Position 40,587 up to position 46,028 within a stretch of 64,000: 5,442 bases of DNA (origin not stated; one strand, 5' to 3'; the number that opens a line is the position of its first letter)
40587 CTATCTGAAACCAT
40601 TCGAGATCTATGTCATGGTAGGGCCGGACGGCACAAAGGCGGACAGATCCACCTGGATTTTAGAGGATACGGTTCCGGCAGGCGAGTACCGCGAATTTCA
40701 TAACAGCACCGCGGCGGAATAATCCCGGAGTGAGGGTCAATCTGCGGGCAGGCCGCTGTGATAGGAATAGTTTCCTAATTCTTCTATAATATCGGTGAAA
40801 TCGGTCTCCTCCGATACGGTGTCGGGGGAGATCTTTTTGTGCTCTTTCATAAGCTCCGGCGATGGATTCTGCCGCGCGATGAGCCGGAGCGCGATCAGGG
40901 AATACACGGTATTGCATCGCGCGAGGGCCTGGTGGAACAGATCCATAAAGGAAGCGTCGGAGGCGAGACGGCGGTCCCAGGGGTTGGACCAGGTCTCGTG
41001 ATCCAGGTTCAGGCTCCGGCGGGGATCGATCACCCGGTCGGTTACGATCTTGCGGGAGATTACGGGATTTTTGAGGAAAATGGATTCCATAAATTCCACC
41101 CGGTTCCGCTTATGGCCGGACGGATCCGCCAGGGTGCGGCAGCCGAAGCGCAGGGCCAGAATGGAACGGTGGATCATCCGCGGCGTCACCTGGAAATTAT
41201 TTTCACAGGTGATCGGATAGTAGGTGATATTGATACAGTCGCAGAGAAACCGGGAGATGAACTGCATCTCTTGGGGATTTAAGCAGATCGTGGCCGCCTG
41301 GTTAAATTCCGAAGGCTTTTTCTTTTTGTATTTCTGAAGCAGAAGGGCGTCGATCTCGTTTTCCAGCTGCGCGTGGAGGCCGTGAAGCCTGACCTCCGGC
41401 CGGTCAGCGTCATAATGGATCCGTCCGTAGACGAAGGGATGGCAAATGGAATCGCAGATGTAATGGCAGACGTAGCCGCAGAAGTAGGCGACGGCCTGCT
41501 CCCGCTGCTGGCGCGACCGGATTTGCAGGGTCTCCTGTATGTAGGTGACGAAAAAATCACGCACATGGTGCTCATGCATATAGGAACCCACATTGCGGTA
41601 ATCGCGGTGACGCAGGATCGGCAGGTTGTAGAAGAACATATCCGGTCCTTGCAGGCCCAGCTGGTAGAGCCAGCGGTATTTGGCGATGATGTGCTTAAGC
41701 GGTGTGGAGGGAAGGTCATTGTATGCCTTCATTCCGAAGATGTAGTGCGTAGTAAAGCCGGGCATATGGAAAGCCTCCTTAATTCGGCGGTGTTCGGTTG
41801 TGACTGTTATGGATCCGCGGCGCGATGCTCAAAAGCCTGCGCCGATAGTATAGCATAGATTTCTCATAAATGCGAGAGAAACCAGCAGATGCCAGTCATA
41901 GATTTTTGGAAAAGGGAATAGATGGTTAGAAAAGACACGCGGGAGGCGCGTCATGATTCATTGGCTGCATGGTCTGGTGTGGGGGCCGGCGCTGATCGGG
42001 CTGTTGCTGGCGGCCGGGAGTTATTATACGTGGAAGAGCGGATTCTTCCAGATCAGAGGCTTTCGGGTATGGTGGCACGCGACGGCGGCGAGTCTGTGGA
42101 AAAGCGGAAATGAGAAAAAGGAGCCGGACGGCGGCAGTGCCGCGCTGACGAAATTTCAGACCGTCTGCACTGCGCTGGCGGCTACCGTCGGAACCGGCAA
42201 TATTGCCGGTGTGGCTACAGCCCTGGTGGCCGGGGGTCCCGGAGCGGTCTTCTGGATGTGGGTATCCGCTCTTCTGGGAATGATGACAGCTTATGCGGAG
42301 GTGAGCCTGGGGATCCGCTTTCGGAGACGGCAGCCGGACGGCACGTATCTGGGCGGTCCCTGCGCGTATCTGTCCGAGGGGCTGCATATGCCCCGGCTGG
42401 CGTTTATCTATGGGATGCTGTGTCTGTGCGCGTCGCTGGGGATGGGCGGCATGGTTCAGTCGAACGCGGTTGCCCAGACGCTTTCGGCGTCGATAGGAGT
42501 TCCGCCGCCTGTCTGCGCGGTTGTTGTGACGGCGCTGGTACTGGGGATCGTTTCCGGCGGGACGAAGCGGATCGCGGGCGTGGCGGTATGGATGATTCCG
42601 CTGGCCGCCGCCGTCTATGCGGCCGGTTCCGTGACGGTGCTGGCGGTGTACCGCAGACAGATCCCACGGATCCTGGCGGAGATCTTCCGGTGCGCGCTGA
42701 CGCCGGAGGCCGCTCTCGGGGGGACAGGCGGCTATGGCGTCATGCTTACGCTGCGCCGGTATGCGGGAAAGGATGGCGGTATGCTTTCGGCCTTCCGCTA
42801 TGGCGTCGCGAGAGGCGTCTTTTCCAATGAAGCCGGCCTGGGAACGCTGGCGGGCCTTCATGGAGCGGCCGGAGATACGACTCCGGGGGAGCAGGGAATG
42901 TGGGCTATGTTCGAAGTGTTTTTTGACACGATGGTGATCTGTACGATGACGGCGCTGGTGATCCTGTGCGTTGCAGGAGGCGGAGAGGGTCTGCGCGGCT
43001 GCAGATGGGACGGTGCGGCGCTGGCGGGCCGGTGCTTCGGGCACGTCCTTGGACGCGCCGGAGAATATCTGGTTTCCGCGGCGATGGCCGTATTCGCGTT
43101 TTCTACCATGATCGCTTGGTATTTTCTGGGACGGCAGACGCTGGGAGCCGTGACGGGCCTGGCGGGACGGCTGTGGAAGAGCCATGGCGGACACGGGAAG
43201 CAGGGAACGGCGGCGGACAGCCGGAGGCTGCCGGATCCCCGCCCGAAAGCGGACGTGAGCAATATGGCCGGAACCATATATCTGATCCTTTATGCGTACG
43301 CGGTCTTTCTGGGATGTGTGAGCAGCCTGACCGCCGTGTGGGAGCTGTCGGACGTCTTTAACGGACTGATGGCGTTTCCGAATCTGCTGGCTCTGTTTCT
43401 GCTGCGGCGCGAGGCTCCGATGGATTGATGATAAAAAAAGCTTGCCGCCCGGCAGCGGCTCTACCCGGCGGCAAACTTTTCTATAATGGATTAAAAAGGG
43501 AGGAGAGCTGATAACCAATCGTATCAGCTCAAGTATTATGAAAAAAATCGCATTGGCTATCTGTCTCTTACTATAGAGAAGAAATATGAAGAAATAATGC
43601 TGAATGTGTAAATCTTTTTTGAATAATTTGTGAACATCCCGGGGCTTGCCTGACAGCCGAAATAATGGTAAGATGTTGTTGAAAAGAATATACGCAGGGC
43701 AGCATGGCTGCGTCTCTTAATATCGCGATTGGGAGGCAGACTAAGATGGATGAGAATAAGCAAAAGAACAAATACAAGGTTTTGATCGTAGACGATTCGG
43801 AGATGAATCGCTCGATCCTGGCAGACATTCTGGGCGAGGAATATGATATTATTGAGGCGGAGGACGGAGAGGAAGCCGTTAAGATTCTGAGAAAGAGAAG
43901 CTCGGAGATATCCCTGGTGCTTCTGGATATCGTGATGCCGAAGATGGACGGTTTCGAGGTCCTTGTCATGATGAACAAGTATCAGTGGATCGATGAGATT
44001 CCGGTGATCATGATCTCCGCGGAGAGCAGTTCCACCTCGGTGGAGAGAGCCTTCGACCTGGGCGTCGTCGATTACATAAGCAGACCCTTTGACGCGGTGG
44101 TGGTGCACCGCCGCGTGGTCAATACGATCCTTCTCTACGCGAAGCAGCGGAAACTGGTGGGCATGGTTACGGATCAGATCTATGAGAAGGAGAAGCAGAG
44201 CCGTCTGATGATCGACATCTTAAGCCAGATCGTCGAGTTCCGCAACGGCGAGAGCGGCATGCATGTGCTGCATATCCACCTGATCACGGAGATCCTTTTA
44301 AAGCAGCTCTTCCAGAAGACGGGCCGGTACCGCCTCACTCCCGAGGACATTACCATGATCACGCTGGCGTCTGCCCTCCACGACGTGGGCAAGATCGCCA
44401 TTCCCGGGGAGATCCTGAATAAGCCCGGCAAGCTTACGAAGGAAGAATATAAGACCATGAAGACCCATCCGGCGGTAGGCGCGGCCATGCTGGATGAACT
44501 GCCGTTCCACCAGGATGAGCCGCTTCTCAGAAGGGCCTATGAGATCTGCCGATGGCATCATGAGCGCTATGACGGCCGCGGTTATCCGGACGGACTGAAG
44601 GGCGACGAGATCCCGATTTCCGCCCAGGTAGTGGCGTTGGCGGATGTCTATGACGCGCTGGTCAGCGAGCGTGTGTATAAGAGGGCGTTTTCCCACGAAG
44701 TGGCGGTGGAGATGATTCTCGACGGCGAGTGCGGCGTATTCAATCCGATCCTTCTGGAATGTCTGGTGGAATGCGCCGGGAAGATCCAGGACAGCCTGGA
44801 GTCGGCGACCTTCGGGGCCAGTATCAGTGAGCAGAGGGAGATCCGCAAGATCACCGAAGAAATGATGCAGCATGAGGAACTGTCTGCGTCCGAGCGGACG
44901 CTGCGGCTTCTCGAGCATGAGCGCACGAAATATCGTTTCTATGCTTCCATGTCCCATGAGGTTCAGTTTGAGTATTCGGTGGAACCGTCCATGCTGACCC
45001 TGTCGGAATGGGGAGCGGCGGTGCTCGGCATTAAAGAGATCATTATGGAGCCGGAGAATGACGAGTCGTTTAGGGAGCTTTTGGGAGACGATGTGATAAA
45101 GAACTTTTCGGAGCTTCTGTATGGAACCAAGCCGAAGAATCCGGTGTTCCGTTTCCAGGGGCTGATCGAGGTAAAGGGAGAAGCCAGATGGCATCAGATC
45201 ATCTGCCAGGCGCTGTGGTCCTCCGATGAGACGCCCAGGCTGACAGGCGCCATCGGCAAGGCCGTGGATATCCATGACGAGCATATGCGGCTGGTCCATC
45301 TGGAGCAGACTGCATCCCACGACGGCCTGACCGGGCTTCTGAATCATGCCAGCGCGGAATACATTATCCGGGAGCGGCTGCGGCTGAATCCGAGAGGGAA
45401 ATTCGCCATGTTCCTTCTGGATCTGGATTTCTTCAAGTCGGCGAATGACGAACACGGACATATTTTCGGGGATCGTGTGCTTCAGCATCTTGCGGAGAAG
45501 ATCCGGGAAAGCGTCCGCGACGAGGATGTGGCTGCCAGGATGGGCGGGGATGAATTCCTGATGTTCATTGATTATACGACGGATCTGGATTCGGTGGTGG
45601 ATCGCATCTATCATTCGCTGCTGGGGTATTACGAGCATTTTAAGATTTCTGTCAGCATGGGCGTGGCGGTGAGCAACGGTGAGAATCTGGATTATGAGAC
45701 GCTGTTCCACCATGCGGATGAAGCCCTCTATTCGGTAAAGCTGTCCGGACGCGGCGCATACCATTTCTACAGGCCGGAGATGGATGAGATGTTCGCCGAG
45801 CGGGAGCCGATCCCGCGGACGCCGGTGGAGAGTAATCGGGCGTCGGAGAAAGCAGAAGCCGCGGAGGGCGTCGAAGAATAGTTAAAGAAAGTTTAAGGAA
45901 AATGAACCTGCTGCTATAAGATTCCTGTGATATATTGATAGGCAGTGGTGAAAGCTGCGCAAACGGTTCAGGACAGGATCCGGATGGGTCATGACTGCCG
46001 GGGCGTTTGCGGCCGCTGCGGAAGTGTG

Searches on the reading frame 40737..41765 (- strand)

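Call 11: search_protein_families(library=pfam, proteins=[window:40737-41765:-], max_evalue=0.0001)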
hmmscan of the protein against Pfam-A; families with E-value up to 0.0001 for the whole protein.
window:40737-41765:- (342 aa): 1 family
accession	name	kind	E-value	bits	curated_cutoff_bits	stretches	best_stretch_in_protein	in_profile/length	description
PF00882.24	Zn_dep_PLPC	-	3.9e-14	53.4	26.8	1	6-153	1-134/167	Zinc dependent phospholipase C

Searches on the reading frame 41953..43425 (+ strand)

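Call 11: search_protein_families(library=pfam, proteins=[window:41953-43425:+], max_evalue=0.0001)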
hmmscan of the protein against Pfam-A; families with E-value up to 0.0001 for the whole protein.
window:41953-43425:+ (491 aa): 1 family
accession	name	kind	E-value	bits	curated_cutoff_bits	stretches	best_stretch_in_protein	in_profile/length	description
PF01235.23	Na_Ala_symp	-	4.6e-102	342.7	24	1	59-487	7-371/392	Sodium:alanine symporter family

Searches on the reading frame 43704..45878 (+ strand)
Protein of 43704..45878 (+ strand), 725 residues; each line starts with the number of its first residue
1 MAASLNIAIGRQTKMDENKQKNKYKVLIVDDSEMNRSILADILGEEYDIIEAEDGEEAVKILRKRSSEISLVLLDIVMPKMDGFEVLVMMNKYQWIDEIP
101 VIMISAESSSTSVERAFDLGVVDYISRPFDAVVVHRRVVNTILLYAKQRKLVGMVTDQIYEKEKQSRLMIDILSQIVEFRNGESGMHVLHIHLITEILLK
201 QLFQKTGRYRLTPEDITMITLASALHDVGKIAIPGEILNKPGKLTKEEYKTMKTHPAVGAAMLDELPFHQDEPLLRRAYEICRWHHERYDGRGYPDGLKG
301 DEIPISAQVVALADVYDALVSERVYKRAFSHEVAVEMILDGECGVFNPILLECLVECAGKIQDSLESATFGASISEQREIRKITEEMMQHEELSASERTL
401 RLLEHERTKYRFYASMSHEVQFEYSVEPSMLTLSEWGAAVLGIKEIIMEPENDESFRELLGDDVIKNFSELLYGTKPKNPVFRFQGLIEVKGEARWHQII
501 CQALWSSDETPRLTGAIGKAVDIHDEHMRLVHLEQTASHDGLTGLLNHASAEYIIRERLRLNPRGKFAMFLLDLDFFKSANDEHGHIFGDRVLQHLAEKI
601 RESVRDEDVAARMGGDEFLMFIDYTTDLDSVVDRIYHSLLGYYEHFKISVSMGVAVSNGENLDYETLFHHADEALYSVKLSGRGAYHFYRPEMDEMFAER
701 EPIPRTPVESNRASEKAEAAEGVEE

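Call 11: search_protein_families(library=pfam, proteins=[window:43704-45878:+], max_evalue=0.0001)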
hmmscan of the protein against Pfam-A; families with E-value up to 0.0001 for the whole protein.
window:43704-45878:+ (725 aa): 4 families
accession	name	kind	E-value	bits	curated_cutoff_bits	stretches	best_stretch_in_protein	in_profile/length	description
PF00990.26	GGDEF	-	2.1e-33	115.8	23.8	1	537-683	1-159/161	Diguanylate cyclase, GGDEF domain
PF13487.12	HD_5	-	2.4e-30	105.9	27.2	1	211-338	34-158/170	HD domain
PF00072.30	Response_reg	-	1.2e-23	83.8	30.2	1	26-136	1-108/111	Response regulator receiver domain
PF01966.28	HD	-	5.2e-16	59.4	22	1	196-318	9-115/116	HD domain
